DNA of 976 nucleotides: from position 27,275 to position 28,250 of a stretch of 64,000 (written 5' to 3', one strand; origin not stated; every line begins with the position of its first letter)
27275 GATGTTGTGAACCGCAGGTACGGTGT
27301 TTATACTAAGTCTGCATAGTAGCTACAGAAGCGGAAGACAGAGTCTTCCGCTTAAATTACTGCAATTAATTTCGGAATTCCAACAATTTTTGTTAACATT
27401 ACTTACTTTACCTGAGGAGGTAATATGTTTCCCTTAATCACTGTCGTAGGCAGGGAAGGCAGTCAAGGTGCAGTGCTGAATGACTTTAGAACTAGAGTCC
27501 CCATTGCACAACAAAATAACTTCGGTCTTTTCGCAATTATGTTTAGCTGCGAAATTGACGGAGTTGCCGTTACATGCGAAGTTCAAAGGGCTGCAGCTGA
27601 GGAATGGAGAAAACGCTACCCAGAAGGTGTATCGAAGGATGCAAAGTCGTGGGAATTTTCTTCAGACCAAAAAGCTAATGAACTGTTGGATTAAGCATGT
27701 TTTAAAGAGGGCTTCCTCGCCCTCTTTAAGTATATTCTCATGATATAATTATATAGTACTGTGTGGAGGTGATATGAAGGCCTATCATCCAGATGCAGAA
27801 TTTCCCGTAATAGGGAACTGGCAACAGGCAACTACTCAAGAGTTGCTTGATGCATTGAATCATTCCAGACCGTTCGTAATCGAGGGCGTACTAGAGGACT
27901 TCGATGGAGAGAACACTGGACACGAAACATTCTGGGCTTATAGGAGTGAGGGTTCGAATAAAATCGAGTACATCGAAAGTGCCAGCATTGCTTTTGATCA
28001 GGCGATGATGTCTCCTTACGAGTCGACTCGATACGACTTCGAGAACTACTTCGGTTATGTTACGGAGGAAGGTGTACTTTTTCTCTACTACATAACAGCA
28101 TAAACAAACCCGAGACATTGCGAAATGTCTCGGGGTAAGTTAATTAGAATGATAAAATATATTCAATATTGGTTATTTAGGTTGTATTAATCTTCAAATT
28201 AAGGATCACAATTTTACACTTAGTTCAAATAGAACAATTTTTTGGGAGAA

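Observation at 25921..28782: Ligase-associated DNA-damage-response operon reduced to exonuclease and PdeM and split by three moron-like genes; PdeM lacks a canonical start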

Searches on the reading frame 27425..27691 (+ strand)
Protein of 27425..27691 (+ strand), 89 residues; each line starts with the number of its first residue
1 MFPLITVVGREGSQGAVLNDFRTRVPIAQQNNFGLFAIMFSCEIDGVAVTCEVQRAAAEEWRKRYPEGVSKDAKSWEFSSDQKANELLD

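Call 7: search_protein_families(library=ncbifam, proteins=[window:27425-27691:+], max_evalue=0.01)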
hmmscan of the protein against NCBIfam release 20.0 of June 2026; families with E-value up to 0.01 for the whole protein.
window:27425-27691:+ (89 aa): 0 families

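Call 8: search_protein_families(library=pfam, proteins=[window:27425-27691:+], max_evalue=0.1)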
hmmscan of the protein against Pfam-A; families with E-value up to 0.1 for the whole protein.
window:27425-27691:+ (89 aa): 0 families

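Call 16: search_protein_families(library=phrogs, proteins=[window:27425-27691:+], max_evalue=1)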
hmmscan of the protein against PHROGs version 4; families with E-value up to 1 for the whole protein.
window:27425-27691:+ (89 aa): 0 families

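Call 17: search_protein_families(library=padloc, proteins=[window:27425-27691:+], max_evalue=1)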
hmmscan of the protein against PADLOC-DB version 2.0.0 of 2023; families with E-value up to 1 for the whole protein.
window:27425-27691:+ (89 aa): 0 families

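Call 18: find_encoding_contigs(protein=window:27425-27691:+, flank=10000)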
Protein window:27425-27691:+ (89 aa): 3 contigs read that carry it; 2 places shown.
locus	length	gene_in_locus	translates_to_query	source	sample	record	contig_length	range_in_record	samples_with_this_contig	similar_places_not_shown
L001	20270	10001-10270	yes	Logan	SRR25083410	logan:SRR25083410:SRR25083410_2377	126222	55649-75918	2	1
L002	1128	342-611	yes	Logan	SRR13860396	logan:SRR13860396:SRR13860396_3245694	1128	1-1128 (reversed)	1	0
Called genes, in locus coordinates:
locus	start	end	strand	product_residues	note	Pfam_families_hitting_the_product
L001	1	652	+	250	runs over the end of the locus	PF00625:Guanylate_kin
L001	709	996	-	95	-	-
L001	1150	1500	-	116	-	PF12732:YtxH, PF01442:Apolipoprotein (faint)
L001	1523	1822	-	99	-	-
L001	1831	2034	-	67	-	-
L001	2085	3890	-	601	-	PF13493:DUF4118, PF00989:PAS (weak), PF00989:PAS (weak), PF13188:PAS_8 (weak), PF08447:PAS_3, PF13426:PAS_9, PF00512:HisKA, PF02518:HATPase_c, +1 more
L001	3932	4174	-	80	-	-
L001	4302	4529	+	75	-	-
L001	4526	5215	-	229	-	PF00072:Response_reg, PF00486:Trans_reg_C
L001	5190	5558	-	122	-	PF00072:Response_reg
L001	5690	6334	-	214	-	PF22570:LiaF-TM, PF18917:LiaI-LiaF-like_TM1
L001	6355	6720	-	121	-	-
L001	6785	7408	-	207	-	PF27462:RecX_N, PF02631:RecX_HTH2 (weak)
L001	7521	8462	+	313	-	PF02492:cobW, PF07683:CobW_C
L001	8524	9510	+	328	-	-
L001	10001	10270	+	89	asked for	-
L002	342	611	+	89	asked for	-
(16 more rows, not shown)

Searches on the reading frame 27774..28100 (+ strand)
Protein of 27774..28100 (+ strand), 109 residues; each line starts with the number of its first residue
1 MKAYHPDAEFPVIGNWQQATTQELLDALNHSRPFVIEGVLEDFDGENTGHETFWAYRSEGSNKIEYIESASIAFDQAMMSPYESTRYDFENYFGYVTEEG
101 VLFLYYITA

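Call 7: search_protein_families(library=ncbifam, proteins=[window:27774-28100:+], max_evalue=0.01)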
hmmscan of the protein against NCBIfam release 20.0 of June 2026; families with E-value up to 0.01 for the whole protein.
window:27774-28100:+ (109 aa): 0 families

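Call 8: search_protein_families(library=pfam, proteins=[window:27774-28100:+], max_evalue=0.1)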
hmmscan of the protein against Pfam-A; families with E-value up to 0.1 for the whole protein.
window:27774-28100:+ (109 aa): 0 families

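Call 16: search_protein_families(library=phrogs, proteins=[window:27774-28100:+], max_evalue=1)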
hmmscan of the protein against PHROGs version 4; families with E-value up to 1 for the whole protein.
window:27774-28100:+ (109 aa): 1 family
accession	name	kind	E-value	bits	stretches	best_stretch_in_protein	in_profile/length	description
phrog_32564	-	unknown function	0.013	16.6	1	13-38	30-55/76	-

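Call 17: search_protein_families(library=padloc, proteins=[window:27774-28100:+], max_evalue=1)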
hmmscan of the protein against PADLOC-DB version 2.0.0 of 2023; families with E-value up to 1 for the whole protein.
window:27774-28100:+ (109 aa): 0 families

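Call 39: find_homologous_proteins(query=A4, max_evalue=0.01)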
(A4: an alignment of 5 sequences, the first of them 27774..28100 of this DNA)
Query A4 (5 sequences) (109 aa, profile of the alignment): 6 proteins with E <= 0.01 among 782 candidates.
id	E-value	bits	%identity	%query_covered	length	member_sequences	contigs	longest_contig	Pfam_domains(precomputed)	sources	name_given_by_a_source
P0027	1.1e-50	188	41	100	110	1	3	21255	-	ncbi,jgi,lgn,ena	-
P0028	5.7e-47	176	100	100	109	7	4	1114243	-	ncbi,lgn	-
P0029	4.6e-46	173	36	100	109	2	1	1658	-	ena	-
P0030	3.1e-24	103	29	84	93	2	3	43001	-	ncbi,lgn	-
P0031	9.7e-21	92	28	94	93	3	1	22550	-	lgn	-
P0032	1.3e-10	59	-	-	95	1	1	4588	-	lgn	-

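Call 41: find_encoding_contigs(protein=P0031, flank=8000, max_places=3)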
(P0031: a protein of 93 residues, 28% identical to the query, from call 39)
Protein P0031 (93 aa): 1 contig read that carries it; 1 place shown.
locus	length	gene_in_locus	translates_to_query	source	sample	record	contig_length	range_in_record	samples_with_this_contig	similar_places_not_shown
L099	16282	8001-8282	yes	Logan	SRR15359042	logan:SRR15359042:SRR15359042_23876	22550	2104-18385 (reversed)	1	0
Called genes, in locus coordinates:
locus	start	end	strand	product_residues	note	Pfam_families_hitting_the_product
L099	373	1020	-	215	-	PF22570:LiaF-TM, PF18917:LiaI-LiaF-like_TM1, PF09922:LiaF-like_C (weak)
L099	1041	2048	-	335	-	PF18917:LiaI-LiaF-like_TM1 (weak), PF13349:DUF4097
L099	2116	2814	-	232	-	-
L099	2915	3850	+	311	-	PF02492:cobW, PF07683:CobW_C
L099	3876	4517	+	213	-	PF09335:VTT_dom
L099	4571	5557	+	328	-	-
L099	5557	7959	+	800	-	PF00270:DEAD, PF04851:ResIII, PF00271:Helicase_C, PF19306:WHD_Lhr, PF08494:DEAD_assoc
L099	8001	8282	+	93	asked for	-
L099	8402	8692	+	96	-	-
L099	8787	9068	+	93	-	-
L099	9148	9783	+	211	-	PF00149:Metallophos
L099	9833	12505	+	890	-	PF00690:Cation_ATPase_N, PF00122:E1-E2_ATPase, PF00702:Hydrolase, PF13246:Cation_ATPase, PF00689:Cation_ATPase_C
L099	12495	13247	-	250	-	-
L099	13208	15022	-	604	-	PF08486:SpoIID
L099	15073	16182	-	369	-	PF03441:FAD_binding_7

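Call 42: find_encoding_contigs(protein=P0032, flank=8000, max_places=3)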
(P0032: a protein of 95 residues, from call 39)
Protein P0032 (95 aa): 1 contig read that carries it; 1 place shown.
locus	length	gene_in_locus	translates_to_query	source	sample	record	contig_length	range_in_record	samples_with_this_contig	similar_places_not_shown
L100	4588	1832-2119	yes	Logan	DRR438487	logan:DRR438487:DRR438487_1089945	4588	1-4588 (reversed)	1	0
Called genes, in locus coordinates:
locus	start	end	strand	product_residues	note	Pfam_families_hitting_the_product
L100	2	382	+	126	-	?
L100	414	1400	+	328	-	PF12706:Lactamase_B_2 (faint)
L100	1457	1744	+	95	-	-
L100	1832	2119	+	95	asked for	-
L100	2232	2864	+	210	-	PF00149:Metallophos (weak)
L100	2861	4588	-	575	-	?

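Call 51: search_protein_families(library=ncbifam, proteins=[L099:9148-9780:+], max_evalue=1e-10)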
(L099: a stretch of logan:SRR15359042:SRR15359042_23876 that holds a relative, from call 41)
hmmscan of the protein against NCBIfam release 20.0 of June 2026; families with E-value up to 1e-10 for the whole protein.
L099:9148-9780:+ (211 aa): 2 families
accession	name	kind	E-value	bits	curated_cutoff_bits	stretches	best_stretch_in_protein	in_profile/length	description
TIGR04123.1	P_estr_lig_assc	hypoth_equivalog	3.3e-52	176.9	150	1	6-207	1-205/207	ligase-associated DNA damage response endonuclease PdeM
TIGR00024.1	SbcD_rel_arch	hypoth_equivalog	3.4e-18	66.2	115.2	1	26-194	15-188/224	putative phosphoesterase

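Call 55: predict_structure(alignment_id=A6)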
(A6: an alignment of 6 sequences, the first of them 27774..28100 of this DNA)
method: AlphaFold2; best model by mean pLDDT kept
length: 109 residues; sequences in the alignment: 6
mean_pLDDT: 85.2   pTM: 0.77
mean pLDDT of the five models: 85.2, 83.6, 82.6, 79.7, 78.2
residues with pLDDT >= 90: 41; 70-90: 58; 50-70: 10; < 50: 0
segments of 3 or more residues with pLDDT < 50: none
pLDDT, mean of each block of 10 residues (from residue 1): 73 88 89 92 61 91 89 87 87 90 91
secondary structure, 60 per line:
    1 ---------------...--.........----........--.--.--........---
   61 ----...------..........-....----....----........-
elements in order: E16-18 H21-29 E34-41 E50-57 E65-67 H74-83 E85-88 E93-96 E101-108

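Call 71: search_dna_similar(query=window:27774-28100:+, collection=phages, mode=protein, max_evalue=1)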
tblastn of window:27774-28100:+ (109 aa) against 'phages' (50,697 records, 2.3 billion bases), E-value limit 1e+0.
No match.
